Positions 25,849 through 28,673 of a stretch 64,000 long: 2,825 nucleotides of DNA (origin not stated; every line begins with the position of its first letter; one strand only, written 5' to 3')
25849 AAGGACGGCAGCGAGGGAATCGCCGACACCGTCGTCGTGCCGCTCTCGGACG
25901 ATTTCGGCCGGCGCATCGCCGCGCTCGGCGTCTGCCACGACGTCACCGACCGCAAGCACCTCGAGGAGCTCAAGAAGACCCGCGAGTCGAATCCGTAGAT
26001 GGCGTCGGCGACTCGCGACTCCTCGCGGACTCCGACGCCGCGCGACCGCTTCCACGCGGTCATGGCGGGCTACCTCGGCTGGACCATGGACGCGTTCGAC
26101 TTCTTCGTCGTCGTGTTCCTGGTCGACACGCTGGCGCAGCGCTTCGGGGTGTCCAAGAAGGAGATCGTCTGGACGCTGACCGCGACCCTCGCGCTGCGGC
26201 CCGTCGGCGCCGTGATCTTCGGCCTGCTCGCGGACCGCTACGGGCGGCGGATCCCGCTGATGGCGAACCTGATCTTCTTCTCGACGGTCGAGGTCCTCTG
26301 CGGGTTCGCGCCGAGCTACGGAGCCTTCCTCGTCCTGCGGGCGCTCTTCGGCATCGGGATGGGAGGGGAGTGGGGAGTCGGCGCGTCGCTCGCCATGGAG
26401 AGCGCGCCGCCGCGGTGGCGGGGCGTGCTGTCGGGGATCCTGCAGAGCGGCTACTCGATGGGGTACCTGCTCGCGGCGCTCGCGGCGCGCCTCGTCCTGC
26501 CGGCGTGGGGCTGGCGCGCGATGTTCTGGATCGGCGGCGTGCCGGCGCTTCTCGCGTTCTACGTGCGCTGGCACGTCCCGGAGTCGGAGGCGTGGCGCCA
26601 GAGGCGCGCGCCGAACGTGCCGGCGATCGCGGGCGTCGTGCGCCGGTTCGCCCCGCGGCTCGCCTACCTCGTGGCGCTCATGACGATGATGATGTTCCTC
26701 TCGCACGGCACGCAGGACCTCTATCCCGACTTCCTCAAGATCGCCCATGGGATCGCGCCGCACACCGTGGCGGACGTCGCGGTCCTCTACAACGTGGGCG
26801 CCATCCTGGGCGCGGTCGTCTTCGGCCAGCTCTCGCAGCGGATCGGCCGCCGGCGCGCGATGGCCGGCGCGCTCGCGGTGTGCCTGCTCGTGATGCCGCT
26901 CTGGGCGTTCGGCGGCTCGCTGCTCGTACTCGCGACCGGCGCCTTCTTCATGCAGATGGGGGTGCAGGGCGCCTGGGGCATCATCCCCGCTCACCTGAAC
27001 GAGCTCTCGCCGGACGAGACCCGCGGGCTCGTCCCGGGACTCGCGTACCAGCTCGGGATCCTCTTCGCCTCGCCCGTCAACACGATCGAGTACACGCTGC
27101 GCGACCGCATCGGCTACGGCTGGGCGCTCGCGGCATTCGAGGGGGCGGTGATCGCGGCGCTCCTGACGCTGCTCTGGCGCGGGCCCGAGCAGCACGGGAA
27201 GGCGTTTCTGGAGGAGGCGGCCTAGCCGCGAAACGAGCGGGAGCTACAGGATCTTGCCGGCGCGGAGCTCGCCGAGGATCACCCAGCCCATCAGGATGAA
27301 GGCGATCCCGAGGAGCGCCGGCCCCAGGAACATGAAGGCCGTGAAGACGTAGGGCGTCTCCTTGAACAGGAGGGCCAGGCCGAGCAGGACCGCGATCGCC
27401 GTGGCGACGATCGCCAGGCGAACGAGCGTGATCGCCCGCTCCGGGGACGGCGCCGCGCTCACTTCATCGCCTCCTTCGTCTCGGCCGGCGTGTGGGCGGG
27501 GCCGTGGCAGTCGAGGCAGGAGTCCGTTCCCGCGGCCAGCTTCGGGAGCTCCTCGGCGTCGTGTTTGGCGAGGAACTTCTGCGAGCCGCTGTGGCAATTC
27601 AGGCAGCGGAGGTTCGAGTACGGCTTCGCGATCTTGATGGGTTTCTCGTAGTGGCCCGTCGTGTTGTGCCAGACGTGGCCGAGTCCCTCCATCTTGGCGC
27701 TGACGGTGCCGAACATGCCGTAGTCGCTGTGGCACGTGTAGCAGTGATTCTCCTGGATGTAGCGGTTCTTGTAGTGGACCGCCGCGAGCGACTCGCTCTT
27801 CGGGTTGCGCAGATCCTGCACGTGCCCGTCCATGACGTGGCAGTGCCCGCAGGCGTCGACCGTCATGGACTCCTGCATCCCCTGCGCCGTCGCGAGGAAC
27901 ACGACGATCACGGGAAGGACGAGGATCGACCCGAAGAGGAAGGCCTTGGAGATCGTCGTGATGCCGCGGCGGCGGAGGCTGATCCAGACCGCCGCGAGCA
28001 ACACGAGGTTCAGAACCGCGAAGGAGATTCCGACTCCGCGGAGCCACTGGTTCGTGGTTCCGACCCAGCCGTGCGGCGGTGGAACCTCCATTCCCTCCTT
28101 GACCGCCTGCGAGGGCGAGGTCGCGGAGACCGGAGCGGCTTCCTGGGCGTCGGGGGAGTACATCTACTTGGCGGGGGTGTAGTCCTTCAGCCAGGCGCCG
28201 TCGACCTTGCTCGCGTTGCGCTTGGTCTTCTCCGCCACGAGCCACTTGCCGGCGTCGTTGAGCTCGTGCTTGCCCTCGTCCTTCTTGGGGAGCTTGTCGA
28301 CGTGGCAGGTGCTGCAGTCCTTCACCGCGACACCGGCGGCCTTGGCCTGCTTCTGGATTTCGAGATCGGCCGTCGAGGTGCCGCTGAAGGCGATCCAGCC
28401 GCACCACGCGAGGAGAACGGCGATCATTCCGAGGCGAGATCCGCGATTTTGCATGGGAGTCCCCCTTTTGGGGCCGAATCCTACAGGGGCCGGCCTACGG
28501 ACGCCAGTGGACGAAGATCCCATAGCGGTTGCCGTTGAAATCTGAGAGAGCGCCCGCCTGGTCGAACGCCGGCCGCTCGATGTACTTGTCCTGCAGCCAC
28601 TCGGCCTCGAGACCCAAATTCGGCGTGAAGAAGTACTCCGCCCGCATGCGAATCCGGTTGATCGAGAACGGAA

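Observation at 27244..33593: Complete inner-to-outer-membrane electron conduit in one cluster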

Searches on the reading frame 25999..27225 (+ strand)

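Call 10: search_protein_families(library=pfam, proteins=[window:25999-27225:+], max_evalue=0.001)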
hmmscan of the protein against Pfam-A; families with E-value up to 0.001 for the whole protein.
window:25999-27225:+ (408 aa): 2 families
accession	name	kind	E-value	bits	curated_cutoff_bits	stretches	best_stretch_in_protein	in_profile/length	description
PF07690.21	MFS_1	-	3.4e-40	138.5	33.4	2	30-233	7-218/347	Major Facilitator Superfamily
PF00083.30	Sugar_tr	-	3.5e-38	132.1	22.3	2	33-202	29-200/452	Sugar (and other) transporter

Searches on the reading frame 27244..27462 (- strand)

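Call 5: search_protein_families(library=pfam, proteins=[window:27244-27462:-], max_evalue=0.1)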
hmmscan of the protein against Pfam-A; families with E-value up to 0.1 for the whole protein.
window:27244-27462:- (72 aa): 1 family
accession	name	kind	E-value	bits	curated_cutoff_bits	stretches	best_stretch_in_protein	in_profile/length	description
PF11023.14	DUF2614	-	0.018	15.6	21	1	15-66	13-63/111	Zinc-ribbon containing domain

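Call 6: search_protein_families(library=ncbifam, proteins=[window:27244-27462:-], max_evalue=0.1)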
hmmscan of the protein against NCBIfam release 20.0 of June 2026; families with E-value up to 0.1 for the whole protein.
window:27244-27462:- (72 aa): 1 family
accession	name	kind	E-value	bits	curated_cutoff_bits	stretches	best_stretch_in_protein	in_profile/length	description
TIGR00949.1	2A76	subfamily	0.012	15.3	183.95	1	21-51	35-65/185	homoserine/threonine efflux transporter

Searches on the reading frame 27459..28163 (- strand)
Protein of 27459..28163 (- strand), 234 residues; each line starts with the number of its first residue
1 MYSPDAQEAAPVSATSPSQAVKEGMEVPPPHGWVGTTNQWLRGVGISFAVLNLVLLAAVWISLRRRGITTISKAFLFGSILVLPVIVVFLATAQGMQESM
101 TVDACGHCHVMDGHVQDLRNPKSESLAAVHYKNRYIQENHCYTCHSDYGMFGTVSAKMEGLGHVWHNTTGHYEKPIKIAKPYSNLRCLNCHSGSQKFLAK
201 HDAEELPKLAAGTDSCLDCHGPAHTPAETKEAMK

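Call 5: search_protein_families(library=pfam, proteins=[window:27459-28163:-], max_evalue=0.1)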
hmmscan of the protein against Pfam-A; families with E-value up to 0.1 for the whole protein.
window:27459-28163:- (234 aa): 5 families
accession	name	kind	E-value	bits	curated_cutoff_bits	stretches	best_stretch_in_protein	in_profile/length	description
PF03264.19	Cytochrom_NNT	-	4.3e-10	40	24.1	1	79-225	13-170/174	NapC/NirT cytochrome c family, N-terminal region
PF14537.11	Cytochrom_c3_2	-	2.8e-05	24.9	25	2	171-221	13-65/79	Cytochrome c3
PF14522.11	Cytochrome_C7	-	0.00013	22.2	24.8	0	136-220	9-66/67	Cytochrome c7 and related cytochrome c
PF22113.1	Mtrc-MtrF_II-IV_dom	-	0.00045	20.2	30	1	93-150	111-168/176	Outer membrane cytochrome MtrC/MtrF-like, domains II/IV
PF09699.15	Paired_CXXCH_1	-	0.071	13.2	20.6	0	213-225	6-18/41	Doubled CXXCH motif (Paired_CXXCH_1)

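Call 6: search_protein_families(library=ncbifam, proteins=[window:27459-28163:-], max_evalue=0.1)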
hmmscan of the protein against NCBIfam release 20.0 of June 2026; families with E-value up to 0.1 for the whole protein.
window:27459-28163:- (234 aa): 9 families
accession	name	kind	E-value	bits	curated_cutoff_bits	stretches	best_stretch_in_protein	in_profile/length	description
TIGR03153.1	cytochr_NrfH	equivalog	5.1e-13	49.3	134.2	1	81-221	6-134/138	cytochrome c nitrite reductase small subunit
TIGR02162.1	torC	equivalog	2.9e-07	30.1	478.2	1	85-226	27-180/387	pentaheme c-type cytochrome TorC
TIGR02161.1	napC_nirT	subfamily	7.9e-07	29.1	310.6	1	58-192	4-143/185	periplasmic nitrate (or nitrite) reductase c-type cytochrome, NapC/NirT family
NF011606.0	PRK15032.1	equivalog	1.3e-05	24.5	455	1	81-171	25-107/390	pentaheme c-type cytochrome TorC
NF007906.0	PRK10617.1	equivalog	7.1e-05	22.7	349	1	60-177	15-123/200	cytochrome c-type protein NapC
NF041198.1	UshA_like_PCGU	equivalog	0.0016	17.1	275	1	96-225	402-513/519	UshA-like (seleno)protein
TIGR03508.1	decahem_SO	subfamily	0.0018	17.8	192.2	1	104-224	145-252/258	DmsE family decaheme c-type cytochrome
NF033739.1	intramemb_PrsW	equivalog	0.043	13.5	225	1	65-103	26-65/210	glutamic-type intramembrane protease PrsW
NF010619.0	PRK14013.2-5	subfamily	0.044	13.3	387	1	46-102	41-99/329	hypothetical protein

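Call 29: search_solved_structures(query=window:27459-28163:-, max_evalue=0.1)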
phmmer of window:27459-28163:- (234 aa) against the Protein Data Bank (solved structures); distinct sequences matched with E-value up to 0.1: 2.
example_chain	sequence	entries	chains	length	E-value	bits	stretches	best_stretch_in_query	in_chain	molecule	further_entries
7o7g_A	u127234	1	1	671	0.077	15.5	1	100-218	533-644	Extracellular iron oxide respiratory system surface decaheme cytochrome c component MtrC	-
6h5l_A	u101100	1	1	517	0.091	15.3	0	180-229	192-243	Similar to hydroxylamine oxidoreductase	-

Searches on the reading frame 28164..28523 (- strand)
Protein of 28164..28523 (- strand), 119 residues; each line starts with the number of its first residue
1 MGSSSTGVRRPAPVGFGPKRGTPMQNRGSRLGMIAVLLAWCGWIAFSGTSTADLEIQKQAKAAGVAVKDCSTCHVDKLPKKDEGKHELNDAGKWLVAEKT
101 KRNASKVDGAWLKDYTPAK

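Call 5: search_protein_families(library=pfam, proteins=[window:28164-28523:-], max_evalue=0.1)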
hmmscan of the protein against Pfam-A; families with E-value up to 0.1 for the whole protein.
window:28164-28523:- (119 aa): 0 families

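Call 6: search_protein_families(library=ncbifam, proteins=[window:28164-28523:-], max_evalue=0.1)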
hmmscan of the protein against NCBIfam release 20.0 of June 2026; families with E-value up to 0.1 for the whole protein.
window:28164-28523:- (119 aa): 2 families
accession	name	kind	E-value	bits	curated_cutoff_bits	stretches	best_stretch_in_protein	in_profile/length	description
NF047727.1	4hemeCytCCctA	equivalog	0.048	13.8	180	1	42-90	12-59/109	tetraheme c-type cytochrome CctA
NF045774.1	cytochro_C551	exception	0.051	13.5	118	1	34-80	12-60/110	cytochrome c551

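Call 68: predict_structure(alignment_id=A2)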
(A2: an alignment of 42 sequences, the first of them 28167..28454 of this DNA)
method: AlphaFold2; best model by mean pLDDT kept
length: 96 residues; sequences in the alignment: 42
mean_pLDDT: 75.0   pTM: 0.56
mean pLDDT of the five models: 75.0, 66.1, 65.0, 59.0, 57.3
residues with pLDDT >= 90: 17; 70-90: 45; 50-70: 26; < 50: 8
segments of 3 or more residues with pLDDT < 50: 25-29
pLDDT, mean of each block of 10 residues (from residue 1): 58 71 52 85 83 66 79 92 89 75
secondary structure, 60 per line:
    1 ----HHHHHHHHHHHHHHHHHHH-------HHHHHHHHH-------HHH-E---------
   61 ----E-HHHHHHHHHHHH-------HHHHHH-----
elements in order: H5-23 H31-39 H67-78 H86-91

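Call 71: fold_search(model_id=the predicted structure, library=pdb)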
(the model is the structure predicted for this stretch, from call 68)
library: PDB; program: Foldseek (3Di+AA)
matches with E <= 10: 1; with E <= 0.001: 0
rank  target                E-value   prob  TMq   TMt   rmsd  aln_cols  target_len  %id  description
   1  4d81                  9.7e+00  0.04  0.18  0.07   5.4        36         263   19  Metallosphera sedula Vps4 crystal structure (released 2015-11-25)
